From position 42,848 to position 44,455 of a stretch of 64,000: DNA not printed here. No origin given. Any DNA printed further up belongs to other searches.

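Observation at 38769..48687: Seven consecutive, same-strand, diverged MFS transporter paralogs (9.9-kb tandem array)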

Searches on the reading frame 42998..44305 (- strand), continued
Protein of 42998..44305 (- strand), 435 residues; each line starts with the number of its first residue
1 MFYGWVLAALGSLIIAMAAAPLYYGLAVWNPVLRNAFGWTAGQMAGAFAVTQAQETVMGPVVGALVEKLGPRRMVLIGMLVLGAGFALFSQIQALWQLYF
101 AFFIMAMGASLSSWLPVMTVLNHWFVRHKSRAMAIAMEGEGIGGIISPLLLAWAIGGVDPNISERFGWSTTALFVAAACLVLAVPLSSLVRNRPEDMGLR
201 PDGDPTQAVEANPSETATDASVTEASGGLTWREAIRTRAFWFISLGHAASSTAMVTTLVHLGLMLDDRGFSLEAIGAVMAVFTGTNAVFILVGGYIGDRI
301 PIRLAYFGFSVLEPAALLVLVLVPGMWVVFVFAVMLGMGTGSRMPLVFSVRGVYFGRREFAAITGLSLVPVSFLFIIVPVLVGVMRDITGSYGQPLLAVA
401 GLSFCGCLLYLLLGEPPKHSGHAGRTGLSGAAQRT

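Call 44: predict_structure(alignment_id=A3)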
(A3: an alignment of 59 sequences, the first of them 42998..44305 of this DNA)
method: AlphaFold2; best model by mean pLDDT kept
length: 435 residues; sequences in the alignment: 59
mean_pLDDT: 88.0   pTM: 0.86
mean pLDDT of the five models: 88.0, 87.6, 87.5, 86.5, 85.8
residues with pLDDT >= 90: 303; 70-90: 84; 50-70: 19; < 50: 29
segments of 3 or more residues with pLDDT < 50: 211-213, 215-224, 420-435
pLDDT, mean of each block of 10 residues (from residue 1): 90 94 92 92 94 82 92 97 97 96 95 93 87 92 88 73 73 95 97 88 74 45 63 95 95 95 95 92 96 90 92 97 94 97 90 89 92 94 97 97 97 81 42 45
secondary structure, 60 per line:
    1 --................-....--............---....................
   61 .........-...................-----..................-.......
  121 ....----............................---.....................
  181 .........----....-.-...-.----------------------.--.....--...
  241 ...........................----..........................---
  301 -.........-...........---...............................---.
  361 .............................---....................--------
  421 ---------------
elements in order: H3-18 H20-23 H26-37 H41-69 H71-89 H95-112 H114-124 H129-156 H160-189 H194-197 H231-235 H238-267 H272-297 H302-310 H312-322 H326-355 H360-389 H393-412
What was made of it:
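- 42998..44305 (-): MFS copy 4 (435 aa); this copy was modelled. It has Glu instead of Phe/Tyr/Ala at the SfMCT L145-equivalent pocket position. The AlphaFold2 model has pLDDT 88 and pTM 0.86, with 12 TM helices (call 44).
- On Major facilitator superfamily: The AF2 model of copy 4 has pLDDT 88 and 12 helices, with a disordered 190-237 loop (call 44).
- On Drug:H+ antiporter families (DHA2/EmrB-type TIGR00711; DHA-type TIGR00900): The model has 12 TM helices, not 14 (call 44).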

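Call 47: fold_search(model_id=the predicted structure, library=pdb)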
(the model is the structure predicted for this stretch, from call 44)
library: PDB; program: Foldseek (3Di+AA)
matches with E <= 10: 792; with E <= 0.001: 473
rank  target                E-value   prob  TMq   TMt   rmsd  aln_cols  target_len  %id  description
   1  6zgs_A                1.3e-15  1.00  0.73  0.78   5.6       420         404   23  Crystal structure of a MFS transporter with bound 3-phenylpropanoic acid at 2.39 Angstroem resolution (released 2021-10-20)
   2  6g9x_A                3.8e-15  1.00  0.71  0.77   5.7       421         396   22  Crystal structure of a MFS transporter at 2.54 Angstroem resolution (released 2019-07-03)
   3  6hcl_A                4.5e-15  1.00  0.72  0.78   5.2       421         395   22  Crystal structure of a MFS transporter with Ligand at 2.69 Angstroem resolution (released 2019-07-03)
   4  6zgr_A                8.1e-15  1.00  0.74  0.80   4.9       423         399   22  Crystal structure of a MFS transporter with bound 1-hydroxynaphthalene-2-carboxylic acid at 2.67 Angstroem resolution (released 2021-10-20)
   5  6hcl_B                1.3e-14  1.00  0.70  0.82   4.3       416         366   22  Crystal structure of a MFS transporter with Ligand at 2.69 Angstroem resolution (released 2019-07-03)
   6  6g9x_B                1.6e-14  1.00  0.70  0.82   4.2       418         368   22  Crystal structure of a MFS transporter at 2.54 Angstroem resolution (released 2019-07-03)
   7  6zgs_B                3.1e-14  1.00  0.71  0.83   4.1       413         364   22  Crystal structure of a MFS transporter with bound 3-phenylpropanoic acid at 2.39 Angstroem resolution (released 2021-10-20)
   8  6zgr_B                1.6e-13  1.00  0.70  0.83   4.1       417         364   22  Crystal structure of a MFS transporter with bound 1-hydroxynaphthalene-2-carboxylic acid at 2.67 Angstroem resolution (released 2021-10-20)
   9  9l0b_A                6.4e-12  1.00  0.69  0.77   5.2       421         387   20  structure of MCT2-embigin complex (released 2025-12-24)
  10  8hpk_A                2.6e-11  1.00  0.77  0.86   3.9       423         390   16  Crystal structure of the bacterial oxalate transporter OxlT in an oxalate-bound occluded form (released 2023-02-15)
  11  9w1r                  3.8e-11  1.00  0.72  0.82   4.4       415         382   15  S-4048-bound human SLC37A4 monomer (released 2025-11-19)
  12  7da5_A                5.1e-11  1.00  0.69  0.79   4.9       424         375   19  Cryo-EM structure of the human MCT1 D309N mutant in complex with Basigin-2 in the inward-open conformation. (released 2020-12-23)
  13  8hpj_D                7.1e-11  1.00  0.70  0.76   4.9       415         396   17  Crystal structure of the bacterial oxalate transporter OxlT in a ligand-free outward-facing form (released 2023-02-15)
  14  6lyy_A                8.5e-11  1.00  0.71  0.80   4.6       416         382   18  Cryo-EM structure of the human MCT1/Basigin-2 complex in the presence of anti-cancer drug candidate AZD3965 in the out (released 2020-12-23)
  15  9ll1                  1.0e-10  1.00  0.74  0.80   3.8       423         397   14  Cryo-EM structure of G6PT1 in complex with Chlorogenic acid (released 2025-12-31)
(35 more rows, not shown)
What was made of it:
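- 42998..44305 (-): The top Foldseek hits are SfMCT structures (call 47).
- On Major facilitator superfamily: The top 50 fold matches are all MFS transporters (call 47).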

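Call 60: search_protein_families(library=pfam, proteins=[L002:4445-5137:-], max_evalue=0.001)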
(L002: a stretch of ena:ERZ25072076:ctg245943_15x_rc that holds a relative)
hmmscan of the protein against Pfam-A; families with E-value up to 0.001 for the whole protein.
L002:4445-5137:- (230 aa): 3 families
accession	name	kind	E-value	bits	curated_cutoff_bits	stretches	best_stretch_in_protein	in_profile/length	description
PF13437.12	HlyD_3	-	1.4e-15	58.4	22.2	1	107-220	2-106/106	HlyD family secretion protein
PF16576.10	HlyD_D23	-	2.4e-13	50.3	30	1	106-182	110-187/214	Barrel-sandwich domain of CusB or HlyD membrane-fusion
PF00364.28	Biotin_lipoyl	-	0.00017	21.8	22.1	0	54-78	14-37/73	Biotin-requiring enzyme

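Call 61: find_related_loci(query=A3, collection=metagenome_contigs, flank=10000)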
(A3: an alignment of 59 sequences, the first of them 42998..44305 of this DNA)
Query A3 (435 aa) in metagenome_contigs; peptide patterns used: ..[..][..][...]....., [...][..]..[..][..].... (x = any residue, [..] = any of these).
600 stretches matched a pattern (row limit reached: there are more); 562 encode a relative of the query (tblastn E <= 1e-3); the best 80 are kept; 80 distinct loci.
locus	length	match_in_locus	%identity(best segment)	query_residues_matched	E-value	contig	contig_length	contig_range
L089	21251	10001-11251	55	1-418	1e-153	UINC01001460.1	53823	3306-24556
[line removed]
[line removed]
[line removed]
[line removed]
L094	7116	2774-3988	34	1-422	3e-76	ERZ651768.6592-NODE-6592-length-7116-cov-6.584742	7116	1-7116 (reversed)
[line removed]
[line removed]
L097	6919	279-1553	33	1-429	1e-66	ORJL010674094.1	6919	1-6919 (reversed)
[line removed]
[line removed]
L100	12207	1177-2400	32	1-422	4e-55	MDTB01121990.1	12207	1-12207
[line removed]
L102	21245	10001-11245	31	1-423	5e-49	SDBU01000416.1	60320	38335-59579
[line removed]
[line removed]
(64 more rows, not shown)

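Call 68: search_protein_families(library=pfam, proteins=[L089:11318-12943:-, L089:12970-14409:-, L089:14441-16228:-, L089:16249-17253:+], max_evalue=0.00001)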
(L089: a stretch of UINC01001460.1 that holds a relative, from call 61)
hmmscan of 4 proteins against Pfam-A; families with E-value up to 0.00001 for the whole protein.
L089:11318-12943:- (541 aa): 2 families
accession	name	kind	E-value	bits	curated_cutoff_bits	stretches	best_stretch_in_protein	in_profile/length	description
PF00501.34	AMP-binding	-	2e-75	254.5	29.9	1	62-404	17-384/384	AMP-binding enzyme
PF13193.12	AMP-binding_C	-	6e-19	69.2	24.5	1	454-532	1-76/76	AMP-binding enzyme C-terminal domain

L089:12970-14409:- (479 aa): 1 family
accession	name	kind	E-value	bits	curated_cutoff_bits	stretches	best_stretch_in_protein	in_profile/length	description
PF05138.18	PaaA_PaaC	-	3.3e-07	30.2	28.5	1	107-262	10-161/263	Phenylacetic acid catabolic protein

L089:14441-16228:- (595 aa): 2 families
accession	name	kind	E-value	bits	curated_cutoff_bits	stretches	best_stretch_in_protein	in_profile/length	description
PF00378.25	ECH_1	-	2e-22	80.2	27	1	86-275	17-195/251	Enoyl-CoA hydratase/isomerase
PF16113.10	ECH_2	-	2.6e-12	47.3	27.2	1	85-274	11-193/335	Enoyl-CoA hydratase/isomerase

L089:16249-17253:+ (334 aa): 1 family
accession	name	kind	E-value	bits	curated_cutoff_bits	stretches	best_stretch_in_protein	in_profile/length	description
PF00296.26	Bac_luciferase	-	1.6e-50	172.7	27.9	1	30-266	21-228/314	Luciferase-like monooxygenase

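Call 69: search_protein_families(library=ncbifam, proteins=[L089:11318-12943:-, L089:12970-14409:-, L089:14441-16228:-, L089:9974-11284:+], max_evalue=1e-10)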
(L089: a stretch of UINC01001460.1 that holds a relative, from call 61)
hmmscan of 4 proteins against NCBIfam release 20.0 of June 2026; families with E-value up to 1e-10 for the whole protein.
L089:11318-12943:- (541 aa): 98 families (the best 25 are shown)
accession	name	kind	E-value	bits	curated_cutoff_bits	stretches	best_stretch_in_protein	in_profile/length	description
TIGR02262.1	benz_CoA_lig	subfamily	5.5e-184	612.6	375.25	1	27-540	3-507/508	benzoate-CoA ligase family protein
NF053567.1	HBDA_AROS1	equivalog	1e-110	370.6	1000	1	63-539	36-516/523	3-hydroxybenzoate--CoA ligase HbdA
NF004837.0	PRK06187.1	subfamily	2.6e-105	352.7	476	1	64-540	31-520/531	long-chain-fatty-acid--CoA ligase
NF005307.0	PRK06839.1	equivalog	4.8e-80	269.6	748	1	64-538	25-489/496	o-succinylbenzoate--CoA ligase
NF004114.0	PRK05605.1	equivalog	3.9e-79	266.5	766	1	188-539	215-566/575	long-chain-fatty-acid--CoA ligase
NF047394.1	AcylCoAsynMbcS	equivalog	7.2e-79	265.8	850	1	60-540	35-518/525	acyl-CoA synthetase MbcS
NF003313.0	PRK04319.1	equivalog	2.7e-78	263.6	729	1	26-539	42-558/574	acetate--CoA ligase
NF004716.0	PRK06060.1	equivalog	6.5e-76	256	1228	1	66-539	30-487/705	p-hydroxybenzoic acid--AMP ligase FadD22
NF006182.0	PRK08316.1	subfamily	1.2e-75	255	663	1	64-540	34-515/523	fatty acyl-CoA synthetase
NF005702.0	PRK07514.1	subfamily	3.6e-75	253.2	558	1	64-539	27-497/506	malonyl-CoA synthase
NF004822.0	PRK06178.1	equivalog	2.1e-71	241.2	782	1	176-539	192-564/571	acyl-CoA synthetase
NF006181.0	PRK08314.1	subfamily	6e-71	239.4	705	2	188-535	198-547/563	long-chain-fatty-acid--CoA ligase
NF009233.0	PRK12583.1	subfamily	1.6e-69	234.8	832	1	199-539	206-547/558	fatty acid CoA ligase family protein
NF052269.1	Staph_lig_FadD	equivalog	1.3e-62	211.8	650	1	64-538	25-489/499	long-chain-fatty-acid--CoA ligase FadD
NF004808.0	PRK06155.1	equivalog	2e-62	211.2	722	1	64-540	44-520/542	ATP-dependent acyl-CoA ligase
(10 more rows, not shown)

L089:12970-14409:- (479 aa): 1 family
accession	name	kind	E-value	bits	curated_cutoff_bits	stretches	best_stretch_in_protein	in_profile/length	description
TIGR03225.1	benzo_boxB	equivalog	8.9e-248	822.7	499.1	1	8-478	1-471/471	benzoyl-CoA 2,3-epoxidase subunit BoxB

L089:14441-16228:- (595 aa): 30 families (the best 25 are shown)
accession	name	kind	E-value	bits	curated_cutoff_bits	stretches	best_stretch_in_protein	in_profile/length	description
TIGR03222.1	benzo_boxC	equivalog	2.7e-263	874.7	712.3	1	45-595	1-548/548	2,3-epoxybenzoyl-CoA dihydrolase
NF008363.0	PRK11154.1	equivalog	2.4e-28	98.7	869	1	87-292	29-228/708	fatty acid oxidation complex subunit alpha FadJ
TIGR02440.1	FadJ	equivalog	7.7e-24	84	968.45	1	98-291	35-222/699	fatty acid oxidation complex subunit alpha FadJ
NF005803.0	PRK07658.1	equivalog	2.4e-21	76.3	313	1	109-277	44-203/257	enoyl-CoA hydratase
NF005802.0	PRK07657.1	equivalog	8.1e-21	74.7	363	1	95-273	34-202/260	enoyl-CoA hydratase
TIGR02441.1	fa_ox_alpha_mit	equivalog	1.6e-18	66.2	964.65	1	84-253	33-195/737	fatty acid oxidation complex subunit alpha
NF006566.0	PRK09076.1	subfamily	3.1e-18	66.3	286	1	94-276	33-205/260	enoyl-CoA hydratase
NF051848.1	EnCoAHydtEchA19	equivalog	5.3e-18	65.5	400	1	89-271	24-198/258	enoyl-CoA hydratase EchA19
NF004840.0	PRK06190.1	equivalog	5.9e-18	65.4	253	1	96-274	35-202/260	enoyl-CoA hydratase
NF008727.0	PRK11730.1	equivalog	3.7e-17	61.9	870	1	87-273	29-207/717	fatty acid oxidation complex subunit alpha FadB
NF004517.0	PRK05862.1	equivalog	3.1e-16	59.6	396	1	88-274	27-200/257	enoyl-CoA hydratase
NF046063.1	oxepin_alt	equivalog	1.2e-15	57.7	300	1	107-275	41-202/254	oxepin-CoA hydrolase, alternative type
NF042430.2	EnCoAhydt_DpgD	equivalog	1.6e-15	57.3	400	1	86-264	18-191/258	enoyl-CoA-hydratase DpgD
NF006007.0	PRK08138.1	subfamily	2.4e-15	56.6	355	1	88-271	31-201/261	enoyl-CoA hydratase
NF006699.0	PRK09245.1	subfamily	3.3e-15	56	354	1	96-274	35-209/266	crotonase/enoyl-CoA hydratase family protein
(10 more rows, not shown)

L089:9974-11284:+ (436 aa): 6 families
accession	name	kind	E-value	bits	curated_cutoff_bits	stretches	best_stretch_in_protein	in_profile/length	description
NF049980.1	SfMCT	equivalog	1.9e-37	128.8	320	1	16-409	3-377/378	L-lactate MFS transporter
NF038246.1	bile_salt_MFS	equivalog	4.7e-22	78.4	400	1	36-416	26-398/408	conjugated bile salt MFS transporter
TIGR00890.1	2A0111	subfamily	2e-16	59.9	374.85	1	14-412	2-372/377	oxalate/formate antiport family MFS transporter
TIGR00881.1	2A0104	subfamily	2.4e-15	56.5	407.75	1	39-307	18-278/379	phosphoglycerate transporter protein PgtP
TIGR00893.1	2A0114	subfamily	6.1e-13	48.5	395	1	41-420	19-397/399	D-galactonate transporter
NF033733.1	MFS_ArsK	equivalog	4e-11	42.3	400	0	227-418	191-381/388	arsenite efflux MFS transporter ArsK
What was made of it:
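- A close subfamily member in L089 abuts benzoate-CoA ligase, BoxB and BoxC, all above their NCBIfam cut-offs (calls 68, 69).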
